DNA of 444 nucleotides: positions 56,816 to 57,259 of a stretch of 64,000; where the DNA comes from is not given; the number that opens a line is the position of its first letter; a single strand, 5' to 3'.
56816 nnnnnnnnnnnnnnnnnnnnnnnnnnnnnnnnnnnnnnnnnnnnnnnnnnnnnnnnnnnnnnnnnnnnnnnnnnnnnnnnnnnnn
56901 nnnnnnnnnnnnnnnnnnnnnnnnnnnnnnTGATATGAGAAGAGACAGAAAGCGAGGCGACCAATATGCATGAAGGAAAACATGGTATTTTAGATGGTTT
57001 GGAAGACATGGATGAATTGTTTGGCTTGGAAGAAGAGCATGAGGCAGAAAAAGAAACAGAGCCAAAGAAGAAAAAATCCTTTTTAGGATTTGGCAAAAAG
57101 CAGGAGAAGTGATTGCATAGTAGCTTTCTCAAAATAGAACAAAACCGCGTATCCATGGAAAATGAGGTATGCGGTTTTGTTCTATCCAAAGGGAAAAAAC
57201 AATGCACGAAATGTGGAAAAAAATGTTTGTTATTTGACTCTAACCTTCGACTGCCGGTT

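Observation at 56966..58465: Two unannotated paralogous 48/49-aa peptides whose differences are almost purely synonymous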

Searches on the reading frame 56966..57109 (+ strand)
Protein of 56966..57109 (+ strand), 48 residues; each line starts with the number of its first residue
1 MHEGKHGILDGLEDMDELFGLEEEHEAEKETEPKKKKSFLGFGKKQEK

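Call 6: search_protein_families(library=pfam, proteins=[window:56966-57109:+], max_evalue=1)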
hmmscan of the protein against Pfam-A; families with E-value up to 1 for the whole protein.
seq(48 aa): 0 families

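Call 7: search_protein_families(library=ncbifam, proteins=[window:56966-57109:+], max_evalue=1)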
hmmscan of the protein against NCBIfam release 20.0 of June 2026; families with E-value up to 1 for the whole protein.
seq(48 aa): 0 families

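Call 8: find_homologous_proteins(query=window:56966-57109:+, max_evalue=0.01)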
Query seq(48 aa) (48 aa): 24 proteins with E <= 0.01 among 25 candidates.
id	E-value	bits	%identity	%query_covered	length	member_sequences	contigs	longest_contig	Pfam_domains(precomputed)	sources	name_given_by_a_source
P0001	1.0e-21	93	100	98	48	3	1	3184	-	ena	-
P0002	4.6e-18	81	88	100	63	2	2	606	-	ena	-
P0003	4.6e-14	69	82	94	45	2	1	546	-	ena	-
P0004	4.9e-14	69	77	96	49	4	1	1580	-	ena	-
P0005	1.3e-13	68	80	94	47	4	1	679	-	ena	-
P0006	3.7e-13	66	78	94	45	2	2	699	-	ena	-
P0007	1.1e-12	65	78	94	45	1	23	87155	-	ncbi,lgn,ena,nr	ncbi:MAG: hypothetical protein HFE62_04060 [Firmicutes bacterium]|nr:hypothetical protein [Bacillota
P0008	1.3e-12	65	74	98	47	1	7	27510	-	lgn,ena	-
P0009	5.1e-12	63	83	48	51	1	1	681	-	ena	-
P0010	1.1e-11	62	69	100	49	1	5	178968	-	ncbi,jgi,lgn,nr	ncbi:MAG: hypothetical protein PHC41_01090 [Lachnospiraceae bacterium]|jgi:hypothetical protein|nr:h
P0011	3.2e-9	54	82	58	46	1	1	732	-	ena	-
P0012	6.2e-9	53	78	83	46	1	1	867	-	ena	-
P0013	2.0e-8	52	75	67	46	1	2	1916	-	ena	-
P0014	1.1e-7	49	87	63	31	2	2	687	-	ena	-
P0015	2.0e-6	45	70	69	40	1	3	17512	-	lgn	-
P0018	1.4e-5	43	95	44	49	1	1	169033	-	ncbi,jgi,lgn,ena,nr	ncbi:MAG: hypothetical protein H6Q60_285 [Oscillospiraceae bacterium]|nr:hypothetical protein [Oscil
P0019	2.7e-5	42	76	69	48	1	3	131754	-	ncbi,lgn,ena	-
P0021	5.3e-4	38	85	42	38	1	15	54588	-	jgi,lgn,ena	jgi:hypothetical protein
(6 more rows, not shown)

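Call 12: find_encoding_contigs(protein=P0007, flank=6000, max_places=5)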
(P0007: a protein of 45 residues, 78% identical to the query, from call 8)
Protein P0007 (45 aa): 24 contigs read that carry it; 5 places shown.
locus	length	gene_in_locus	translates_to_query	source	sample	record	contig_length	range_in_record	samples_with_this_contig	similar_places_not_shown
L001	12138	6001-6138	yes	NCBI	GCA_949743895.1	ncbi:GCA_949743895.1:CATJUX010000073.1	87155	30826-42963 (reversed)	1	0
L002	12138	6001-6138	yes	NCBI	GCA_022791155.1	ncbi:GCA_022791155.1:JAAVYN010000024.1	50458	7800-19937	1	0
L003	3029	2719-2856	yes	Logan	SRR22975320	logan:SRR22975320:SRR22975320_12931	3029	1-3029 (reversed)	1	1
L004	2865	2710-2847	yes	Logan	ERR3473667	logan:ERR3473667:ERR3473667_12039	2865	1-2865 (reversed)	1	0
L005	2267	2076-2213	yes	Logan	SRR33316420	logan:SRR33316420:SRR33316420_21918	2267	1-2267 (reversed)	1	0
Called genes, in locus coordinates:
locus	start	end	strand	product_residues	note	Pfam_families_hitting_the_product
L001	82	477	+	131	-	PF04993:TfoX_N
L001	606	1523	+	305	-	PF00892:EamA, PF03151:TPT, PF00892:EamA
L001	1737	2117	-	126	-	PF02583:Trns_repr_metal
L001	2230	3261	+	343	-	PF04389:Peptidase_M28 (weak), PF01546:Peptidase_M20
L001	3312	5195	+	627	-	PF00122:E1-E2_ATPase, PF00702:Hydrolase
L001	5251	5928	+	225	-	-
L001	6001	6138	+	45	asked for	-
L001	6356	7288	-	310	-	PF01625:PMSR, PF01641:SelR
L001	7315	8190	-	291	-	PF00892:EamA, PF03151:TPT (faint), PF00892:EamA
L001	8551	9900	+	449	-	PF02878:PGM_PMM_I, PF02879:PGM_PMM_II, PF02880:PGM_PMM_III, PF00408:PGM_PMM_IV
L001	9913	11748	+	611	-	PF13230:GATase_4 (weak), PF13522:GATase_6, PF13537:GATase_7, PF01380:SIS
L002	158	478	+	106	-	PF04993:TfoX_N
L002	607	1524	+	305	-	PF00892:EamA, PF03151:TPT, PF00892:EamA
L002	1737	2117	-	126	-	PF02583:Trns_repr_metal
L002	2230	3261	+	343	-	PF04389:Peptidase_M28 (weak), PF01546:Peptidase_M20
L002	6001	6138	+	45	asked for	-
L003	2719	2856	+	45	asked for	-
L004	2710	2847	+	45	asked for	-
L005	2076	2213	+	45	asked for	-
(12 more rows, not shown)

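Call 13: find_encoding_contigs(protein=P0018, flank=6000, max_places=3)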
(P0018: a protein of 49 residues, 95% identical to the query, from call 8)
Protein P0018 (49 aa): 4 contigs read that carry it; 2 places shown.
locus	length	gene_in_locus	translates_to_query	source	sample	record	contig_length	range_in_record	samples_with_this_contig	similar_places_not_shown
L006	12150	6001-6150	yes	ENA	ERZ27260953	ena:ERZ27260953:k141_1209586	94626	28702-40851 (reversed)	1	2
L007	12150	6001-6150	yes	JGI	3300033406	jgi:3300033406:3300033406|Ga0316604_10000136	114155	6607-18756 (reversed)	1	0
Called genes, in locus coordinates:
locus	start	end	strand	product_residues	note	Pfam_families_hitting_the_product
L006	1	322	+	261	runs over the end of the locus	PF13566:DUF4130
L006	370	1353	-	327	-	PF00389:2-Hacid_dh, PF02826:2-Hacid_dh_C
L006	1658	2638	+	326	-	PF20434:BD-FAE, PF07859:Abhydrolase_3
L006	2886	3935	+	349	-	PF01546:Peptidase_M20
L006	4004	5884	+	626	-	PF00122:E1-E2_ATPase, PF00702:Hydrolase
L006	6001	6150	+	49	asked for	-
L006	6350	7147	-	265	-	PF00990:GGDEF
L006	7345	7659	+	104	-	PF12844:HTH_19 (weak), PF01381:HTH_3, PF13443:HTH_26 (weak)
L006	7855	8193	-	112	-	PF00543:P-II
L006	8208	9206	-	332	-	PF00892:EamA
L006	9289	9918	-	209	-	PF00440:TetR_N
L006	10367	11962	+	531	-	PF00005:ABC_tran, PF13304:AAA_21 (faint), PF00005:ABC_tran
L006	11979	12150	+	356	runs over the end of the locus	PF02653:BPD_transp_2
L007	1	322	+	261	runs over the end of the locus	PF13566:DUF4130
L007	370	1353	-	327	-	PF00389:2-Hacid_dh, PF02826:2-Hacid_dh_C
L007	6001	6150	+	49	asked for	-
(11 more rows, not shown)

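Call 14: find_encoding_contigs(protein=P0010, flank=6000, max_places=2)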
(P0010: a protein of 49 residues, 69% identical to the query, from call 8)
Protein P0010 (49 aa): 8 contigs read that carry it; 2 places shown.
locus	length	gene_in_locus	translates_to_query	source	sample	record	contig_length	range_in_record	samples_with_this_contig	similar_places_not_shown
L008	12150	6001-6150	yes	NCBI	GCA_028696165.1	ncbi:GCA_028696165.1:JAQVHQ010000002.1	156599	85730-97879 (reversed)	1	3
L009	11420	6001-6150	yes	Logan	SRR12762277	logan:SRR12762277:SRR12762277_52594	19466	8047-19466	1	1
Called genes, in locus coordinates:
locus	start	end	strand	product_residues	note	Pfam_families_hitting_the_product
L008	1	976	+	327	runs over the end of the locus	PF00389:2-Hacid_dh, PF02826:2-Hacid_dh_C, PF01488:Shikimate_DH (faint)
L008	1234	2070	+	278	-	PF00376:MerR (weak), PF13411:MerR_1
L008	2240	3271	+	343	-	PF04389:Peptidase_M28, PF01546:Peptidase_M20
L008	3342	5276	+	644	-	PF00122:E1-E2_ATPase, PF00702:Hydrolase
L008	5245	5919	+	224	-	-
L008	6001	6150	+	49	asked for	-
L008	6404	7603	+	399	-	PF01053:Cys_Met_Meta_PP, PF00155:Aminotran_1_2, PF00266:Aminotran_5 (weak)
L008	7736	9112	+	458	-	PF00202:Aminotran_3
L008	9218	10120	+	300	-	PF00126:HTH_1, PF03466:LysR_substrate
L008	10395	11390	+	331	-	PF00291:PALP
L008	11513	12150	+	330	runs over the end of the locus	PF02423:OCD_Mu_crystall, PF01488:Shikimate_DH, PF03807:F420_oxidored (weak)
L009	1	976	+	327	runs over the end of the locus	PF00389:2-Hacid_dh, PF02826:2-Hacid_dh_C, PF01488:Shikimate_DH (faint)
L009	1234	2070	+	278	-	PF00376:MerR (weak), PF13411:MerR_1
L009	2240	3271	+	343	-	PF04389:Peptidase_M28, PF01546:Peptidase_M20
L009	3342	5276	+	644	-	PF00122:E1-E2_ATPase, PF00702:Hydrolase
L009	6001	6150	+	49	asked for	-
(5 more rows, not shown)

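Call 15: find_encoding_contigs(protein=P0019, flank=6000, max_places=2)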
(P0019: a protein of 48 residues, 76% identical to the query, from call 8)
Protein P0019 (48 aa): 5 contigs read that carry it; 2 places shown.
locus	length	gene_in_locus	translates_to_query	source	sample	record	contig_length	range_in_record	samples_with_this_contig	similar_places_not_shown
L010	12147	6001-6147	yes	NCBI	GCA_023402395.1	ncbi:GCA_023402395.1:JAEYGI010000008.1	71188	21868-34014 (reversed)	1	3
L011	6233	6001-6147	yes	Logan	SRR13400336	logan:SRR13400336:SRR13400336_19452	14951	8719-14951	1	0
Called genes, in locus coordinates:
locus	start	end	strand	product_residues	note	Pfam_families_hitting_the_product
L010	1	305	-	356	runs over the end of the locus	PF03462:PCRF, PF00472:RF-1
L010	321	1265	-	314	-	PF07136:DUF1385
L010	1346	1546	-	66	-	PF01197:Ribosomal_L31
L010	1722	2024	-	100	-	PF02583:Trns_repr_metal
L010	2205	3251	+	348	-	PF04389:Peptidase_M28, PF01546:Peptidase_M20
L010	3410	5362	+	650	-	PF00122:E1-E2_ATPase, PF00702:Hydrolase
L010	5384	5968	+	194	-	-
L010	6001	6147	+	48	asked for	-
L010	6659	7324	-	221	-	-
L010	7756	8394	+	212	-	PF13189:Cytidylate_kin2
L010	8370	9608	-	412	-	PF04055:Radical_SAM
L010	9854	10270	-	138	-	PF13470:PIN_3, PF01850:PIN (weak)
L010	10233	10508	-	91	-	PF04014:MazE_antitoxin, PF15937:PrlF_antitoxin (weak)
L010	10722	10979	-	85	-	PF12637:TSCPD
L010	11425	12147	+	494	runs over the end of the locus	-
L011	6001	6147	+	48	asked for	-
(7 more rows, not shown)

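Call 16: find_encoding_contigs(protein=P0021, flank=6000, max_places=3)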
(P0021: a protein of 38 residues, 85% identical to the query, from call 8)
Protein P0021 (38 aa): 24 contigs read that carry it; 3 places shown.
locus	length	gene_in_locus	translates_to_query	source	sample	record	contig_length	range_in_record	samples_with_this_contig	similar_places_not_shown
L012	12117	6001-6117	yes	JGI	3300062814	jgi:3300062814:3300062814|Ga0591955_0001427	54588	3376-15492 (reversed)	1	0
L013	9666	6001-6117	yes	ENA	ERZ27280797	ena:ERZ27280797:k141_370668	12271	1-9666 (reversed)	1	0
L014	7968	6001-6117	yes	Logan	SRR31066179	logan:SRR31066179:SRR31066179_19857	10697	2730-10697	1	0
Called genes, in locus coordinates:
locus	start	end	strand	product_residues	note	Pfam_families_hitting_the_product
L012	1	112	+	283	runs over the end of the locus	PF00528:BPD_transp_1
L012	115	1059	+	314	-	PF02463:SMC_N (faint), PF00005:ABC_tran, PF08352:oligo_HPY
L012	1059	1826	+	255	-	PF02463:SMC_N (faint), PF00005:ABC_tran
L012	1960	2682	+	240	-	-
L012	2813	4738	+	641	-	PF00122:E1-E2_ATPase, PF00702:Hydrolase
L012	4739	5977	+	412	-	PF04389:Peptidase_M28 (weak), PF01546:Peptidase_M20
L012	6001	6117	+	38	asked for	-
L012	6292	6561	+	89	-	PF02583:Trns_repr_metal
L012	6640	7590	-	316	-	PF01545:Cation_efflux, PF16916:ZT_dimer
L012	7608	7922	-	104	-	PF12840:HTH_20, PF01022:HTH_5, PF13412:HTH_24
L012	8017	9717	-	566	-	PF13426:PAS_9 (faint), PF00158:Sigma54_activat, PF14532:Sigma54_activ_2, PF01078:Mg_chelatase (faint), PF25601:AAA_lid_14, PF18024:HTH_50 (weak)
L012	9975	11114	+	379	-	PF00171:Aldedh (faint)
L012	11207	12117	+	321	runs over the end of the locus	PF00389:2-Hacid_dh, PF02826:2-Hacid_dh_C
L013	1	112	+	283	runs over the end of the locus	PF00528:BPD_transp_1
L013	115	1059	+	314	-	PF02463:SMC_N (faint), PF00005:ABC_tran, PF08352:oligo_HPY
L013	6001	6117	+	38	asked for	-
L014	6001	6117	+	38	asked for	-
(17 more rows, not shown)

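Call 20: find_related_loci(query=A1, collection=genome_contigs, flank=7000)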
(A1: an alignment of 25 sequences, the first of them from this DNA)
Query A1 (48 aa) in genome_contigs; peptide patterns used: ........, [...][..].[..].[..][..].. (x = any residue, [..] = any of these).
599 stretches matched a pattern (row limit reached: there are more); 18 encode a relative of the query (tblastn E <= 1e-3); 18 distinct loci.
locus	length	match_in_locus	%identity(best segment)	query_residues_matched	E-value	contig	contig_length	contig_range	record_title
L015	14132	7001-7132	78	1-45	7e-17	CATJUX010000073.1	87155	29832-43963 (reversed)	MAG: uncultured Eubacteriales bacterium isolate iMGMC-686_1678881655 genome assembly, contig: MegahitA5_1199, whole geno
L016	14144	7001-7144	88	1-48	1e-15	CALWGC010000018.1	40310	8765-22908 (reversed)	MAG: uncultured Clostridia bacterium isolate E03__bin304 genome assembly, contig: E03__k127_5794922, whole genome shotgu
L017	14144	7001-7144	69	1-48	1e-11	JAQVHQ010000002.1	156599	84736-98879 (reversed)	MAG: Lachnospiraceae bacterium isolate STE_209 NODE_112_length_156599_cov_51.495117_Sandtown_E, whole genome shotgun seq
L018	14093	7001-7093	68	1-31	2e-10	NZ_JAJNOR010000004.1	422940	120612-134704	Lientehia hominis strain NSJ-141 DMX98-D5-63_ctg0004, whole genome shotgun sequence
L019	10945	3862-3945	79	1-28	4e-10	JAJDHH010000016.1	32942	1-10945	Eubacteriales bacterium OttesenSCG-928-K08 AH-928-K08_NODE_16, whole genome shotgun sequence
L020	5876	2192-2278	69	1-29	6e-10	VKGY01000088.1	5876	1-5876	MAG: Spirochaetes bacterium isolate X1_MetaBAT.41 scaffold_3462, whole genome shotgun sequence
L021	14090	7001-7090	63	1-30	2e-9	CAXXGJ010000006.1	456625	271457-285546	MAG: Treponemataceae bacterium isolate 6a85829b-35e2-45d0-a737-03f494f2811a genome assembly, contig: contig_6, whole gen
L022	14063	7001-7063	95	1-21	6e-9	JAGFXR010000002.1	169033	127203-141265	MAG: Oscillospiraceae bacterium isolate CTSoil_067 scaffold_10, whole genome shotgun sequence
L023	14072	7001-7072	71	1-24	7e-9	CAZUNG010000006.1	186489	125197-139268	MAG TPA_asm: uncultured Ruminococcus sp. isolate SRP239243_co1_79 genome assembly, contig: NODE_49_length_186489_cov_23.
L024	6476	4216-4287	75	1-24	5e-8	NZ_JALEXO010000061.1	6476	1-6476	MAG: Intestinibacter sp. isolate SUG427 k141_272230, whole genome shotgun sequence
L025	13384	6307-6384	56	1-36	7e-8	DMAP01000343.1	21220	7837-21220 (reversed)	MAG TPA_asm: Clostridiales bacterium isolate UBA8955 contig_19453, whole genome shotgun sequence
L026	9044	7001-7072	71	1-24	5e-8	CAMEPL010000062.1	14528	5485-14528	MAG: uncultured Clostridium sp. isolate SRR11489768_bin.1_metaWRAP_v1.3_MAG genome assembly, contig: ERZ11466775.325, wh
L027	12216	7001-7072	75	1-24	6e-8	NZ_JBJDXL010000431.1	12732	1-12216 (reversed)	MAG: Intestinibacter sp. isolate PUUB17_bin.077 NODE_5636_length_12732_cov_4.848229, whole genome shotgun sequence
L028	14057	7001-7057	89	1-19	9e-8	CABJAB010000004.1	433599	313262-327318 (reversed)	Lachnospiraceae bacterium isolate MGYG-HGUT-00118 genome assembly, contig: .20298_3_34.4, whole genome shotgun sequence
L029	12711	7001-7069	74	1-23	2e-7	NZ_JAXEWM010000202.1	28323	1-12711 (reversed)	MAG: Intestinibacter sp. isolate SUG3027 k141_53329, whole genome shotgun sequence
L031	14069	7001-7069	61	1-23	3e-5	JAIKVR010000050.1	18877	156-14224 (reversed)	MAG: Eubacteriales bacterium isolate RUI407 k141_2936866_flag=0_multi=85.9546_len=18877, whole genome shotgun sequence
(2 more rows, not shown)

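Call 52: search_solved_structures(query=A1, max_evalue=10, show_alignments=3)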
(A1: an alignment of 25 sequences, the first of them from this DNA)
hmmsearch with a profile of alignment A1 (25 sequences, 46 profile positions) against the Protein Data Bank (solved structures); distinct sequences matched with E-value up to 10: 2.
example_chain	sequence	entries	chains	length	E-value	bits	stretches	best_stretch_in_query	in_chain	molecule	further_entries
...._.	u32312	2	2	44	0.3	15.1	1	15-38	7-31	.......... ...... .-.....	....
6ejx_D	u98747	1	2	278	0.56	14.2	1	7-19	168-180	Platelet glycoprotein Ib alpha chain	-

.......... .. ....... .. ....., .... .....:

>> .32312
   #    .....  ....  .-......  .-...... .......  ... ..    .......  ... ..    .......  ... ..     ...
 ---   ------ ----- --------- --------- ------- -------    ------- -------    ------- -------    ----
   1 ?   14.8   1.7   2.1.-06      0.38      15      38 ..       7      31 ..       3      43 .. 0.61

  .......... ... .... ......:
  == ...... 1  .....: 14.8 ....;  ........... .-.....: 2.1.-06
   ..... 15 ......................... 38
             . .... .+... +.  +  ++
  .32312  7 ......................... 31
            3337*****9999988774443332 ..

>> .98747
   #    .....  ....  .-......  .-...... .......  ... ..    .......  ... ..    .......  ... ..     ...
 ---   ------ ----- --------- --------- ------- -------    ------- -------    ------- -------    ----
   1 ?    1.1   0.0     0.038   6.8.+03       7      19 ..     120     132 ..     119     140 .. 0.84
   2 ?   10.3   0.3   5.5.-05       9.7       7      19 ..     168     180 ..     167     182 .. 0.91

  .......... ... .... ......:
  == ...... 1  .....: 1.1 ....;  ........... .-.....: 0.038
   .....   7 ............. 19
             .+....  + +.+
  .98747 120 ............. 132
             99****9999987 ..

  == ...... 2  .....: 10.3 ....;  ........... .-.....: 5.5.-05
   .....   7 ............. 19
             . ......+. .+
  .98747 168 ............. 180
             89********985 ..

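Call 56: find_homologous_proteins(query=A5, max_evalue=0.05)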
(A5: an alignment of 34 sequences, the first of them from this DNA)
Query A5 (34 sequences) (48 aa, profile of the alignment): 106 proteins with E <= 0.05 among 8000 candidates.
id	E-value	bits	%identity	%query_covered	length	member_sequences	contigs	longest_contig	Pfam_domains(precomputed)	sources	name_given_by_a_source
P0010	9.7e-17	79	69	100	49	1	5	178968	-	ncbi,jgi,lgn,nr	ncbi:MAG: hypothetical protein PHC41_01090 [Lachnospiraceae bacterium]|jgi:hypothetical protein|nr:h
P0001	1.5e-16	79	100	98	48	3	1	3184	-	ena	-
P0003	4.4e-16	77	82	94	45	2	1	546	-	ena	-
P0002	1.2e-15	76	88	100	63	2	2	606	-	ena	-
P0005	1.3e-15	76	80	94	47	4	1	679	-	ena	-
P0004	1.8e-15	75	77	96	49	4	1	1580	-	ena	-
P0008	2.9e-15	75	74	98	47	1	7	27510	-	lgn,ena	-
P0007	4.2e-15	74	78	94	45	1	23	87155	-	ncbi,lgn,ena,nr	ncbi:MAG: hypothetical protein HFE62_04060 [Firmicutes bacterium]|nr:hypothetical protein [Bacillota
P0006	4.5e-15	74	78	94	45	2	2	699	-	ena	-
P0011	1.5e-14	72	82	58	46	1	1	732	-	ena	-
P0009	1.6e-14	72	83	48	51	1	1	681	-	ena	-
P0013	3.0e-14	71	75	67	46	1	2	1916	-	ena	-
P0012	7.3e-14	70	78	83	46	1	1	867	-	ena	-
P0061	7.4e-13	67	69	54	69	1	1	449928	-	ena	-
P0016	7.7e-13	67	87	48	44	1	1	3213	-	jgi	-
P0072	2.2e-10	59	70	48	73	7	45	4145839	-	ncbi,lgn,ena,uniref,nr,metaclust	ncbi:hypothetical protein [Ruminococcus gauvreauii]|uniref:Uncharacterized protein n=1 Tax=Ruminococ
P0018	2.9e-10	59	95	44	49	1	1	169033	-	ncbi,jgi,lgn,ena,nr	ncbi:MAG: hypothetical protein H6Q60_285 [Oscillospiraceae bacterium]|nr:hypothetical protein [Oscil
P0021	9.3e-10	57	85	42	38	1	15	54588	-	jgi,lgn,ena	jgi:hypothetical protein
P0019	1.5e-9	56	76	69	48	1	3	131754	-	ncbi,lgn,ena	-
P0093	1.8e-8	53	100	17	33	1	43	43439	-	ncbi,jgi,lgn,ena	-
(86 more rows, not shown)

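Call 58: find_encoding_contigs(protein=P0093, flank=6000, max_places=2)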
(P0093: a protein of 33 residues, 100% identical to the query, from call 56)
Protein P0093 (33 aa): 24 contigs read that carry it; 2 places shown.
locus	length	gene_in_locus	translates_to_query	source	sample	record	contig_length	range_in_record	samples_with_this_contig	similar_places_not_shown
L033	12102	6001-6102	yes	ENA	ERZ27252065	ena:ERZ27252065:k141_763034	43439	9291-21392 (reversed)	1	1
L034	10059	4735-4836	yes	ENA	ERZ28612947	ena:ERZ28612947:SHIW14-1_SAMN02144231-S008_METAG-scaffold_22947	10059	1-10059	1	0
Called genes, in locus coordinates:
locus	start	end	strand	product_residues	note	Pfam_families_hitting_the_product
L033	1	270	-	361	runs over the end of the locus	PF01041:DegT_DnrJ_EryC1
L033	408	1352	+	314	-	PF00126:HTH_1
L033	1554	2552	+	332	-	PF00291:PALP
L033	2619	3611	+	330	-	PF02423:OCD_Mu_crystall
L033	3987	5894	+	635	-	PF00122:E1-E2_ATPase, PF00702:Hydrolase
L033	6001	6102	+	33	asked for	-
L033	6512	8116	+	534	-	PF00496:SBP_bac_5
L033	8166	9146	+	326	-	PF19300:BPD_transp_1_N, PF00528:BPD_transp_1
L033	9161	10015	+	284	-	PF00528:BPD_transp_1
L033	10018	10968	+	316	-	PF00005:ABC_tran, PF08352:oligo_HPY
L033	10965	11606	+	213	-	PF00005:ABC_tran, PF02463:SMC_N (weak)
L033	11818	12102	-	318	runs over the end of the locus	PF00892:EamA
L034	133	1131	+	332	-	PF00291:PALP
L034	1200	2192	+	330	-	PF02423:OCD_Mu_crystall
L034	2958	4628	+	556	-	PF00122:E1-E2_ATPase, PF00702:Hydrolase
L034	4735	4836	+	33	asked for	-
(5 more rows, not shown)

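Call 59: find_encoding_contigs(protein=P0072, flank=6000, max_places=1)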
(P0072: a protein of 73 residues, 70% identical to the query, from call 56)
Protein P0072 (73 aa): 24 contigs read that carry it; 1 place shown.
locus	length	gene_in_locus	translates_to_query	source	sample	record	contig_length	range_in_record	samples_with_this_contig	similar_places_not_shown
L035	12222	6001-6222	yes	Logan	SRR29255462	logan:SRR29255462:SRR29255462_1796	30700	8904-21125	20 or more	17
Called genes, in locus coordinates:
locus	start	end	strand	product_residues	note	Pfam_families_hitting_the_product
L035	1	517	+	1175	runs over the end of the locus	PF17757:UvrB_inter, PF02559:CarD_TRCF_RID, PF00270:DEAD, PF04851:ResIII, PF00271:Helicase_C, PF03461:TRCF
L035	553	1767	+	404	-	-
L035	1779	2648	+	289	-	PF02574:S-methyl_trans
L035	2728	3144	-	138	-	PF06146:PsiE (weak)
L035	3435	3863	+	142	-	PF01047:MarR, PF12802:MarR_2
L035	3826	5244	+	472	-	PF01554:MatE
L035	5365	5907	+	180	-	PF04014:MazE_antitoxin, PF15714:SpoVT_C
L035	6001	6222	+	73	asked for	-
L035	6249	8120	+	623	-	PF00122:E1-E2_ATPase, PF00702:Hydrolase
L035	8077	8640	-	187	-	PF02557:VanY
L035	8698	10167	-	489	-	PF17767:NAPRTase_N, PF04095:NAPRTase (weak), PF17956:NAPRTase_C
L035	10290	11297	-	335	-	PF00356:LacI (weak), PF00532:Peripla_BP_1, PF13407:Peripla_BP_4, PF13377:Peripla_BP_3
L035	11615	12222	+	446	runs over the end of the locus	PF01547:SBP_bac_1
